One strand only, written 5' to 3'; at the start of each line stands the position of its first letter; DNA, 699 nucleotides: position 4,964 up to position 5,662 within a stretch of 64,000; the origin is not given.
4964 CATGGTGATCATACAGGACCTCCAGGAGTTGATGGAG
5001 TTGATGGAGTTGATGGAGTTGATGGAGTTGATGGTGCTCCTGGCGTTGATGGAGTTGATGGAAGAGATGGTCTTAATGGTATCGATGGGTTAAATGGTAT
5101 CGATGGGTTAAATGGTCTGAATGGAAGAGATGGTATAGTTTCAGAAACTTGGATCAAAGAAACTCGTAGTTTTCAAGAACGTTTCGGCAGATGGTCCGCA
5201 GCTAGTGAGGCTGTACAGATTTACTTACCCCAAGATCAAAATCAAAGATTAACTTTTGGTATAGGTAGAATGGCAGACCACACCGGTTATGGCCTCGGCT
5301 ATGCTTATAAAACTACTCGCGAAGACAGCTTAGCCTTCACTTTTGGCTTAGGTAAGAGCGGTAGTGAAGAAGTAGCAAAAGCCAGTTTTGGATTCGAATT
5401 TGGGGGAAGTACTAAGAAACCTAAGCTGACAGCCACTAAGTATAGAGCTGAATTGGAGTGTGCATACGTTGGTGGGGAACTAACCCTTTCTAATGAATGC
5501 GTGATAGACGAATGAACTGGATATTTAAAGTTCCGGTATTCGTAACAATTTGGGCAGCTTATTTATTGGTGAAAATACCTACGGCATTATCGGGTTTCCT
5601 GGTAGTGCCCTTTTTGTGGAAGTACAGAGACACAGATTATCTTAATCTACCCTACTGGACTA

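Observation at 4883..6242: Secreted collagen-like (GVD)n protein with a microsatellite, plus two membrane proteins, inserted between terminase and HNH/portal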

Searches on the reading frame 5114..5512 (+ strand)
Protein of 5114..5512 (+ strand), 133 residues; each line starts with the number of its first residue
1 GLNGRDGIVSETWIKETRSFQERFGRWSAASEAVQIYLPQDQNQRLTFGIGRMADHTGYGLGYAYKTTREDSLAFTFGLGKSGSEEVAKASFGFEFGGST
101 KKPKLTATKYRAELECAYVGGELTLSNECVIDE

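Call 11: find_homologous_proteins(query=window:5114-5512:+, max_evalue=0.01)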
Query seq(133 aa) (133 aa): 4 proteins with E <= 0.01 among 25 candidates.
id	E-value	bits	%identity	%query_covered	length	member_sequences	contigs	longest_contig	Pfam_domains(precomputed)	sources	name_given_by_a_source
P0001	3.2e-49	184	64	100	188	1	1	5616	PF01391.24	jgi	-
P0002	1.7e-36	143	58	92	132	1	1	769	PF03895.22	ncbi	-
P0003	5.9e-33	132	53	100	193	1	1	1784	PF01391.24,PF03895.22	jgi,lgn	jgi:hypothetical protein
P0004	2.3e-32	130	53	98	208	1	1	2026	PF01391.24,PF03895.22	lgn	-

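Call 23: search_solved_structures(query=A2, max_evalue=10, show_alignments=3)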
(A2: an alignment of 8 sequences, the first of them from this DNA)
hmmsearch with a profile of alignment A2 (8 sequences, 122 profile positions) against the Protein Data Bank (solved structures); distinct sequences matched with E-value up to 10: 7.
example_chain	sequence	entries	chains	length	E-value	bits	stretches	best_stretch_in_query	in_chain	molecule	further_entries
2lme_A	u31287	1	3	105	0.015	18.5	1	15-85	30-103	Adhesin yadA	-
3sra_A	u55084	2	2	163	1.4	12.1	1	50-78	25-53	Acyl-homoserine lactone acylase PvdQ subunit alpha | Acyl-homoserine lactone acylase pvdQ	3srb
3src_A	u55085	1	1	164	1.4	12.1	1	50-78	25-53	Acyl-homoserine lactone acylase pvdQ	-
4m1j_A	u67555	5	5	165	1.4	12.1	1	50-78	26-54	Acyl-homoserine lactone acylase PvdQ subunit alpha | Acyl-homoserine lactone acylase PvdQ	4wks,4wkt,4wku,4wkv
2wyb_A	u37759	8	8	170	1.5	12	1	50-78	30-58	ACYL-HOMOSERINE LACTONE ACYLASE PVDQ SUBUNIT ALPHA | Acyl-homoserine lactone acylase PvdQ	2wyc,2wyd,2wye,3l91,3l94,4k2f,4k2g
4bth_A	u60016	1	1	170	1.5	12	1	50-78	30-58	ACYL-HOMOSERINE LACTONE ACYLASE PVDQ SUBUNIT ALPHA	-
8p94_I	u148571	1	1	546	2.5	11.3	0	75-101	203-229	Src substrate cortactin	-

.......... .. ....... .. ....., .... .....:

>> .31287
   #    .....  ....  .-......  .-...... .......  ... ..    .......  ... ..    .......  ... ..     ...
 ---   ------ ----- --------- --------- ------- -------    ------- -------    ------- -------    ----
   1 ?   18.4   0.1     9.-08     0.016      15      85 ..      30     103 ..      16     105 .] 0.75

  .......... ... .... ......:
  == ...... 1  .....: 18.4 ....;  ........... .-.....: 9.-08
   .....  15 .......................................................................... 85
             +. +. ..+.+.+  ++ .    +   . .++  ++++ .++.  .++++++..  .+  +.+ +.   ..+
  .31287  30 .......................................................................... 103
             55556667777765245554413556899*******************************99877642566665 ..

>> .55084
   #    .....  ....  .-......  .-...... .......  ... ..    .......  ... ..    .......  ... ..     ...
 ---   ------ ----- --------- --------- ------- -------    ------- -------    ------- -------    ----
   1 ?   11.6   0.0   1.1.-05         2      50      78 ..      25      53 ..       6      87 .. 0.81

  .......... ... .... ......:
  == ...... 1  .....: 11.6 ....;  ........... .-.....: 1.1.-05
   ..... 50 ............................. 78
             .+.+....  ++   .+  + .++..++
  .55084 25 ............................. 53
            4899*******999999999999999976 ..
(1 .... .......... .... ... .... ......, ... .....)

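Call 24: find_homologous_proteins(query=A2, max_evalue=0.001)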
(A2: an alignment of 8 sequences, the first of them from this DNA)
Query A2 (8 sequences) (126 aa, profile of the alignment): 74 proteins with E <= 0.001 among 2066 candidates.
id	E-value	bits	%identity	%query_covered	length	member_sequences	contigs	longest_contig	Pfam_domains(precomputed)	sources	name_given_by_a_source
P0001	3.6e-55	203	63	100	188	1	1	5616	PF01391.24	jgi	-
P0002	1.2e-54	201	58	98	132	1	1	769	PF03895.22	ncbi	-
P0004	1.1e-53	198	54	98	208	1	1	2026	PF01391.24,PF03895.22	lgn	-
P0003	4.0e-52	193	54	99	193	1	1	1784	PF01391.24,PF03895.22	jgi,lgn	jgi:hypothetical protein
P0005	5.5e-52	193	65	98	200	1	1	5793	PF01391.24,PF03895.22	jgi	-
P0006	6.5e-51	189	53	97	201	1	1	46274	PF01391.24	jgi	-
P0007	7.6e-51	189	57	100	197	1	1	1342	PF01391.24,PF03895.22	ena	-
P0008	3.3e-48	180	58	99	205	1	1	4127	PF01391.24,PF03895.22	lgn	-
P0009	7.3e-48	179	51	100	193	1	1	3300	PF01391.24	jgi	-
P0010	2.1e-45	171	48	98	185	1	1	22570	PF01391.24,PF03895.22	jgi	-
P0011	2.0e-44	168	53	100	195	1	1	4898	PF01391.24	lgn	-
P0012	1.0e-42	163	50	98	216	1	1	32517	PF01391.24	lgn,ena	-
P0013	2.3e-42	162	58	94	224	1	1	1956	PF01391.24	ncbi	-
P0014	4.5e-42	161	56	90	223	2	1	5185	PF01391.24,PF03895.22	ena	-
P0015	1.5e-41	159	53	96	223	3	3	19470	PF01391.24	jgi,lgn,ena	-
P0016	1.8e-41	159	50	100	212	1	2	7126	PF01391.24,PF03895.22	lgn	-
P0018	2.1e-40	155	51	94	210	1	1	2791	PF01391.24,PF03895.22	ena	-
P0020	8.9e-40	153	51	100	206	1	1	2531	PF01391.24,PF03895.22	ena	-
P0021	1.6e-39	152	50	93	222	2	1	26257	PF01391.24,PF03895.22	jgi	-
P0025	2.5e-37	145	53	88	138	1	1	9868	PF03895.22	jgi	jgi:hypothetical protein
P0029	2.6e-33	132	51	90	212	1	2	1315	PF01391.24,PF03895.22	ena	-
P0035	1.4e-30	124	51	71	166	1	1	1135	PF01391.24,PF03895.22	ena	-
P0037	1.3e-29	120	49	70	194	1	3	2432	PF01391.24,PF03895.22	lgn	-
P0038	1.7e-28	117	45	70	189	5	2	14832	PF01391.24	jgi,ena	jgi:hypothetical protein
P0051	5.5e-23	99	50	52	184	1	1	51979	-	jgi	jgi:hypothetical protein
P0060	1.0e-19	89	39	71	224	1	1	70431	-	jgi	jgi:hypothetical protein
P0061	4.0e-19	87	65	49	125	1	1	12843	PF03895.22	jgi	jgi:hypothetical protein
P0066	4.7e-17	80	53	55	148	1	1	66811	-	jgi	jgi:stringent starvation protein B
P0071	5.5e-12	64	44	43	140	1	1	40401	-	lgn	-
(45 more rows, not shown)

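Call 38: find_related_loci(query=A2, collection=genome_contigs, flank=8000)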
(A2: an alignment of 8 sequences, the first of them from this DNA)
Query A2 (126 aa) in genome_contigs; peptide patterns used: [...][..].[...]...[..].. (x = any residue, [..] = any of these).
34 stretches matched a pattern, but none encodes a relative of the query by tblastn (E <= 1e-3).

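Call 48: find_encoding_contigs(protein=P0012, flank=5000, max_places=1)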
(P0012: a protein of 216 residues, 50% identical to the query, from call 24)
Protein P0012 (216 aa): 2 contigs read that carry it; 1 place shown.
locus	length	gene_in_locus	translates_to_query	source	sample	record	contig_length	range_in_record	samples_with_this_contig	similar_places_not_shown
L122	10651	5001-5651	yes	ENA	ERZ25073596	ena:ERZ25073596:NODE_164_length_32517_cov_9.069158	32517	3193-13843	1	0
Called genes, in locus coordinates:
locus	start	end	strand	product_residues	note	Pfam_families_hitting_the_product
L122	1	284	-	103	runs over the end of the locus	-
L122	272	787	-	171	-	PF01145:Band_7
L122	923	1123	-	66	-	-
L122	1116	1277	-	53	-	-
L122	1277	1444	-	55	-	-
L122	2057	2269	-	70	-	-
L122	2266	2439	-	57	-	-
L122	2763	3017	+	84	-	-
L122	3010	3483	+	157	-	PF26823:T5_Terminase_small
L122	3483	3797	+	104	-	-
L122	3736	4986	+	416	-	PF03237:Terminase_6N, PF17289:Terminase_6C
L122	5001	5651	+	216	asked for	PF01391:Collagen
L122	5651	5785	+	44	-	-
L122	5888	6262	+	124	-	PF26848:Phage_T5_Nicking_endo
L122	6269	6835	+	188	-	PF00989:PAS (weak), PF08448:PAS_4, PF13426:PAS_9, PF08447:PAS_3 (weak)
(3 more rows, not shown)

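Call 49: find_encoding_contigs(protein=P0021, flank=5000, max_places=1)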
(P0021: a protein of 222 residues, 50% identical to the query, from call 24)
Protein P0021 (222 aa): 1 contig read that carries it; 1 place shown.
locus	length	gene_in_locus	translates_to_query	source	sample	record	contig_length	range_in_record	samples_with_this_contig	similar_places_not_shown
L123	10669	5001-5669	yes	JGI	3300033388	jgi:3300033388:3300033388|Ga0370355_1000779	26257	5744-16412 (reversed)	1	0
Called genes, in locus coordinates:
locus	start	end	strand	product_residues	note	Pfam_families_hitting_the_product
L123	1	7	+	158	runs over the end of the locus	-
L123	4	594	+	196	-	PF01145:Band_7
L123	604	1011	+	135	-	-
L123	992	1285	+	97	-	-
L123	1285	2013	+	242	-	-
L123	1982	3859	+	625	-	PF27249:MJ0330_N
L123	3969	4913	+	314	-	-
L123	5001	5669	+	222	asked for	PF01391:Collagen, PF03895:YadA_anchor (weak)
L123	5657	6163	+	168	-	-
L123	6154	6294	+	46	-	-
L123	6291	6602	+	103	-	-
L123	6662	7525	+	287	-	PF13793:Pribosyltran_N, PF00156:Pribosyltran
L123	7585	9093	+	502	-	PF18127:NAMPT_N (weak), PF04095:NAPRTase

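Call 50: find_encoding_contigs(protein=P0060, flank=5000, max_places=1)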
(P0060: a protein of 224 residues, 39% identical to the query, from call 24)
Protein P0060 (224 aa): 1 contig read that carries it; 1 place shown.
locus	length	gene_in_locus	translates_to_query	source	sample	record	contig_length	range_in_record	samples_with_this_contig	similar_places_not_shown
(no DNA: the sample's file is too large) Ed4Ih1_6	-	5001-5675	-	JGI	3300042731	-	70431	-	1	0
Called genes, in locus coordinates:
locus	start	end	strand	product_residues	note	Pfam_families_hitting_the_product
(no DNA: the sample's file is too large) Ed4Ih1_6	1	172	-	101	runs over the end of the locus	-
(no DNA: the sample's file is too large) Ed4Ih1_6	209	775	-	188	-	-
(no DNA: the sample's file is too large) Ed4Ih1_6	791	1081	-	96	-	-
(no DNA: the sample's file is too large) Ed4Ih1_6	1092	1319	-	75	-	-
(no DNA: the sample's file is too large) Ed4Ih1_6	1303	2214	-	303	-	-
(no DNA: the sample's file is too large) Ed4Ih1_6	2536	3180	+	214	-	PF03592:Terminase_2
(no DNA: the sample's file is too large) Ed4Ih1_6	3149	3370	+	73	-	-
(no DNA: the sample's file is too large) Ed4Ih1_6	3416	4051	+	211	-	-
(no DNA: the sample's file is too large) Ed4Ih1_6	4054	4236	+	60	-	-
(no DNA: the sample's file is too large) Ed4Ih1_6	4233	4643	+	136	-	-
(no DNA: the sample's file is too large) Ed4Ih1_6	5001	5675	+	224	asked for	-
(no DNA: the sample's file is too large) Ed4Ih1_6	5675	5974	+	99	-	-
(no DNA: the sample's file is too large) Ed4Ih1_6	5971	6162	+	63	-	-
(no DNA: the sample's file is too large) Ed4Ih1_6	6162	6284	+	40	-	-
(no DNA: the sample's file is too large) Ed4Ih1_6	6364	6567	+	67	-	-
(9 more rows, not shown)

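Call 51: find_encoding_contigs(protein=P0038, flank=5000, max_places=1)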
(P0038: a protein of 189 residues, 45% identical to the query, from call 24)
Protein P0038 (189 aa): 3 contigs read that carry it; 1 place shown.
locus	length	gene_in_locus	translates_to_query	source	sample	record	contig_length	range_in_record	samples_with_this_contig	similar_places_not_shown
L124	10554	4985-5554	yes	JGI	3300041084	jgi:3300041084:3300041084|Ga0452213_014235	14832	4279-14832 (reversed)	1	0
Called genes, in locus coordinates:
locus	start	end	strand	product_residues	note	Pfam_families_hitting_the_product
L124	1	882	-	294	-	?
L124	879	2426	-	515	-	PF00270:DEAD, PF04851:ResIII, PF18766:SWI2_SNF2, PF00271:Helicase_C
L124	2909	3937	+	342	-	PF03837:RecT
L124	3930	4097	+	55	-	-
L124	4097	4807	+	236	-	PF09588:YqaJ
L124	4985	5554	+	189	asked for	PF01391:Collagen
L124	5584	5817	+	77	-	-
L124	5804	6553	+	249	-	-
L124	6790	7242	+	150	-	PF00436:SSB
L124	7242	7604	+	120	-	-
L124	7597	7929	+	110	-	-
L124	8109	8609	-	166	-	-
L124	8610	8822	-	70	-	-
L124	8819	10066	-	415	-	-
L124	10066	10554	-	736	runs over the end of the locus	-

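Call 80: search_protein_representatives(alignment_id=A6)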
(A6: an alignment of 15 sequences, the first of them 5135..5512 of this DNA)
Query: 15 sequences, 127 profile positions. Proteins with E-value up to 0.001 (for the whole library): 139; up to 1e-10: 116; up to 1e-30: 41. The best 139 are listed.
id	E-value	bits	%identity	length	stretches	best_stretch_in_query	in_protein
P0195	2.4e-49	182.5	-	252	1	1-123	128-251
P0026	3.9e-49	181.9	-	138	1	3-123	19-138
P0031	2.8e-45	169.4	-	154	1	1-119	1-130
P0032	1.1e-43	164.2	-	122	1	2-123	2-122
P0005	1.4e-42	160.7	-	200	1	1-123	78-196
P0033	9.7e-42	158.0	-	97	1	27-122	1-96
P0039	1.7e-41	157.2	-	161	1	1-125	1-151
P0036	8.3e-41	154.9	-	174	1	10-119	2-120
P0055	8.2e-40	151.7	-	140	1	8-120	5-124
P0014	2.8e-39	150.0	-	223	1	3-125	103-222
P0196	7.3e-39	148.7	-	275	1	5-116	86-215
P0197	7.9e-39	148.6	-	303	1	3-98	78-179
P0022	2.4e-38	147.0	-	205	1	1-122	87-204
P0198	3.6e-38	146.4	-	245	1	1-116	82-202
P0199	6.5e-38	145.6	-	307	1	2-105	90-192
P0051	1.8e-31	124.7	-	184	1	18-103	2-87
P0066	1.4e-21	92.8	-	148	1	43-98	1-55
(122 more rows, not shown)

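Call 94: find_encoding_contigs(protein=P0051, flank=4000, max_places=1)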
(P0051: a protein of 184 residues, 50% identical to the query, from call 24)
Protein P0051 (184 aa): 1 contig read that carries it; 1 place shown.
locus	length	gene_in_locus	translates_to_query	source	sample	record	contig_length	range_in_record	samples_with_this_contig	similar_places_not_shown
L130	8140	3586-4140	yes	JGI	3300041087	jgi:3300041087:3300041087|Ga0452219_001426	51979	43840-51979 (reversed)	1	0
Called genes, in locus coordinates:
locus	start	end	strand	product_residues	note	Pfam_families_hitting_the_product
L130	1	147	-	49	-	?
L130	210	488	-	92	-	-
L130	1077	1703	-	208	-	-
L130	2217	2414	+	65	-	-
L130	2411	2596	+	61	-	-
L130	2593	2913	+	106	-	-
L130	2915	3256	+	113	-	-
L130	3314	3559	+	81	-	-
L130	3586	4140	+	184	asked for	-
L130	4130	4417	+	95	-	-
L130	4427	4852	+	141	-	-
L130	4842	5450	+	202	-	PF13578:Methyltransf_24 (weak)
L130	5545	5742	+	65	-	-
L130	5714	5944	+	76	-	-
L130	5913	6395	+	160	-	-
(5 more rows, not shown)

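Call 95: find_encoding_contigs(protein=P0066, flank=4000, max_places=1)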
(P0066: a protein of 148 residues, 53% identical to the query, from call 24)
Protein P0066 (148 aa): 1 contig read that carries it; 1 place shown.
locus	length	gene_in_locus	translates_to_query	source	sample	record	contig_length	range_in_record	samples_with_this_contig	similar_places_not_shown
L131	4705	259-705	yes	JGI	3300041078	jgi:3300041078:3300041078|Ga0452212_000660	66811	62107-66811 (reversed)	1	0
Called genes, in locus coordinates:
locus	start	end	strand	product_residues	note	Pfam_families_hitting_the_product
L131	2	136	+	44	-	?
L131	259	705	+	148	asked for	-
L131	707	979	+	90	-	-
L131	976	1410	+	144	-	-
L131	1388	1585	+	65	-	PF23793:LysC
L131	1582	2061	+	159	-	-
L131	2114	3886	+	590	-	-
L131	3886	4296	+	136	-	-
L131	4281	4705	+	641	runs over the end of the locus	-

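Call 96: find_encoding_contigs(protein=P0071, flank=4000, max_places=1)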
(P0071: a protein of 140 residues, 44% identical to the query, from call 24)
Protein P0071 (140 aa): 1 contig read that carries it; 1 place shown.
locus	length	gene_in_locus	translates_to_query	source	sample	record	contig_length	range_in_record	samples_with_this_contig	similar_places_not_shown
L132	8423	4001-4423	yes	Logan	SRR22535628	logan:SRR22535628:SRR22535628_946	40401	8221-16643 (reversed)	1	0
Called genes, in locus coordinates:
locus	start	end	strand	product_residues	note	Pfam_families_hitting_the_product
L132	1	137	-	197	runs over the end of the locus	-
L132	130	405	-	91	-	-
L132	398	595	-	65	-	-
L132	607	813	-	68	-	-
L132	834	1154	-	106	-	-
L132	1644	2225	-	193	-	-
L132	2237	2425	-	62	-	-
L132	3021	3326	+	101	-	-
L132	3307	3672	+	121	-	-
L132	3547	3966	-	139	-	-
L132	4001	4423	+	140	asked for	-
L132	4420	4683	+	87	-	-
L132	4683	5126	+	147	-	-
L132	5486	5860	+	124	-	-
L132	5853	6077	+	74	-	-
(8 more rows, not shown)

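Call 99: find_related_loci(query=A2, collection=metagenome_contigs, flank=4000)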
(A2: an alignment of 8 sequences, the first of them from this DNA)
Query A2 (126 aa) in metagenome_contigs; peptide patterns used: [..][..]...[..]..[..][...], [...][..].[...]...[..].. (x = any residue, [..] = any of these).
138 stretches matched a pattern; 11 encode a relative of the query (tblastn E <= 1e-3); 11 distinct loci.
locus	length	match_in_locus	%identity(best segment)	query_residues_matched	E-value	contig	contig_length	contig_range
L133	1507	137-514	100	1-126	3e-89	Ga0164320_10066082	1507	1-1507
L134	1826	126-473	54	10-123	1e-36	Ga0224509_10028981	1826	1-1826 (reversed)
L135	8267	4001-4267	55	1-91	1e-29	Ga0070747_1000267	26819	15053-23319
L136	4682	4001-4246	54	6-94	3e-27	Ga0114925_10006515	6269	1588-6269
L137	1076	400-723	42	2-112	4e-24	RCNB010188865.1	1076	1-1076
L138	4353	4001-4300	45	2-94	9e-23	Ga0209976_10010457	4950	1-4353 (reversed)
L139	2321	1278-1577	45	2-94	4e-22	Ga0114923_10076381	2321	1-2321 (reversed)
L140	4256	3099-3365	48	20-108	1e-21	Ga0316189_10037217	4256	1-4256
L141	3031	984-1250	48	20-108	1e-21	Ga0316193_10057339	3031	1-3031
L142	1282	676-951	47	15-106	1e-20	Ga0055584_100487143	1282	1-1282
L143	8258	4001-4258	43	1-89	2e-20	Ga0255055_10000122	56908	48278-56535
